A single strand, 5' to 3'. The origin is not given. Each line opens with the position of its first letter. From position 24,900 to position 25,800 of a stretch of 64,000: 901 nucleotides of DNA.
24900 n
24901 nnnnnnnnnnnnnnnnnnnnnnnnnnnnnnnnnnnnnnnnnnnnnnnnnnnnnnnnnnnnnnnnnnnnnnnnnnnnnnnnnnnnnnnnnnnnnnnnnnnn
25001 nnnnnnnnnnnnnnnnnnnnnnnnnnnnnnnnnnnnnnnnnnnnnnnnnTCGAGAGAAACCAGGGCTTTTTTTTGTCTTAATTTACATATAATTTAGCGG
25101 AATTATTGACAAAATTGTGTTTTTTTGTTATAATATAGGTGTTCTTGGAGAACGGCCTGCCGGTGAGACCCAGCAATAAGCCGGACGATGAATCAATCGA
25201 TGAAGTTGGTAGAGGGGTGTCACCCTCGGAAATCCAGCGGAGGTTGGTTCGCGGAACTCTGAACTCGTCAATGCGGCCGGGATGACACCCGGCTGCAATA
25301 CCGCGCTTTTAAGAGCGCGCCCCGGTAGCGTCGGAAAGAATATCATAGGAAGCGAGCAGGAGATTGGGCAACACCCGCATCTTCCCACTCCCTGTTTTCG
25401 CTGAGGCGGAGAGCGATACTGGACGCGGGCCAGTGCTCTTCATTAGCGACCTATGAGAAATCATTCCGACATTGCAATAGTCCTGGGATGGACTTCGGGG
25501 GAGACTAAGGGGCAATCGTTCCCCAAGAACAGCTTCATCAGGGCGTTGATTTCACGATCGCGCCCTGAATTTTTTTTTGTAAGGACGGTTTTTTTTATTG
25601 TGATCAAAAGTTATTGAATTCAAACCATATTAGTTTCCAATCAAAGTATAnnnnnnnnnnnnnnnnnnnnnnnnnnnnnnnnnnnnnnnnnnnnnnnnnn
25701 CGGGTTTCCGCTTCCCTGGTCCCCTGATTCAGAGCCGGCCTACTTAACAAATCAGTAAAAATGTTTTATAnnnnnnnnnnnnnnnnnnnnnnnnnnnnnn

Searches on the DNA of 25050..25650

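Call 64: search_rna_families(source=window, start=25050, end=25650, threshold=evalue, max_evalue=10, show_alignments=2)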
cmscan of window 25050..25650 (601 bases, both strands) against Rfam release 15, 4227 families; matches with E-value up to 10: 3.
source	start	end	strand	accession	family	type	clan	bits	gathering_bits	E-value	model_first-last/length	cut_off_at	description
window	25550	25629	+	RF00413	SNORA19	Gene; snRNA; snoRNA; HACA-box;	-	19.8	80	1.1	1-131/131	no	Small nucleolar RNA SNORA19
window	25350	25418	-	RF02227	sX8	Gene; sRNA;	-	13.2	50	8.5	1-82/82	no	Proteobacterial sRNA sX8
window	25124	25173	-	RF02350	psRNA6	Gene; sRNA;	-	9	60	5.2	1-333/333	no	Nitrosomonas sRNA psRNA6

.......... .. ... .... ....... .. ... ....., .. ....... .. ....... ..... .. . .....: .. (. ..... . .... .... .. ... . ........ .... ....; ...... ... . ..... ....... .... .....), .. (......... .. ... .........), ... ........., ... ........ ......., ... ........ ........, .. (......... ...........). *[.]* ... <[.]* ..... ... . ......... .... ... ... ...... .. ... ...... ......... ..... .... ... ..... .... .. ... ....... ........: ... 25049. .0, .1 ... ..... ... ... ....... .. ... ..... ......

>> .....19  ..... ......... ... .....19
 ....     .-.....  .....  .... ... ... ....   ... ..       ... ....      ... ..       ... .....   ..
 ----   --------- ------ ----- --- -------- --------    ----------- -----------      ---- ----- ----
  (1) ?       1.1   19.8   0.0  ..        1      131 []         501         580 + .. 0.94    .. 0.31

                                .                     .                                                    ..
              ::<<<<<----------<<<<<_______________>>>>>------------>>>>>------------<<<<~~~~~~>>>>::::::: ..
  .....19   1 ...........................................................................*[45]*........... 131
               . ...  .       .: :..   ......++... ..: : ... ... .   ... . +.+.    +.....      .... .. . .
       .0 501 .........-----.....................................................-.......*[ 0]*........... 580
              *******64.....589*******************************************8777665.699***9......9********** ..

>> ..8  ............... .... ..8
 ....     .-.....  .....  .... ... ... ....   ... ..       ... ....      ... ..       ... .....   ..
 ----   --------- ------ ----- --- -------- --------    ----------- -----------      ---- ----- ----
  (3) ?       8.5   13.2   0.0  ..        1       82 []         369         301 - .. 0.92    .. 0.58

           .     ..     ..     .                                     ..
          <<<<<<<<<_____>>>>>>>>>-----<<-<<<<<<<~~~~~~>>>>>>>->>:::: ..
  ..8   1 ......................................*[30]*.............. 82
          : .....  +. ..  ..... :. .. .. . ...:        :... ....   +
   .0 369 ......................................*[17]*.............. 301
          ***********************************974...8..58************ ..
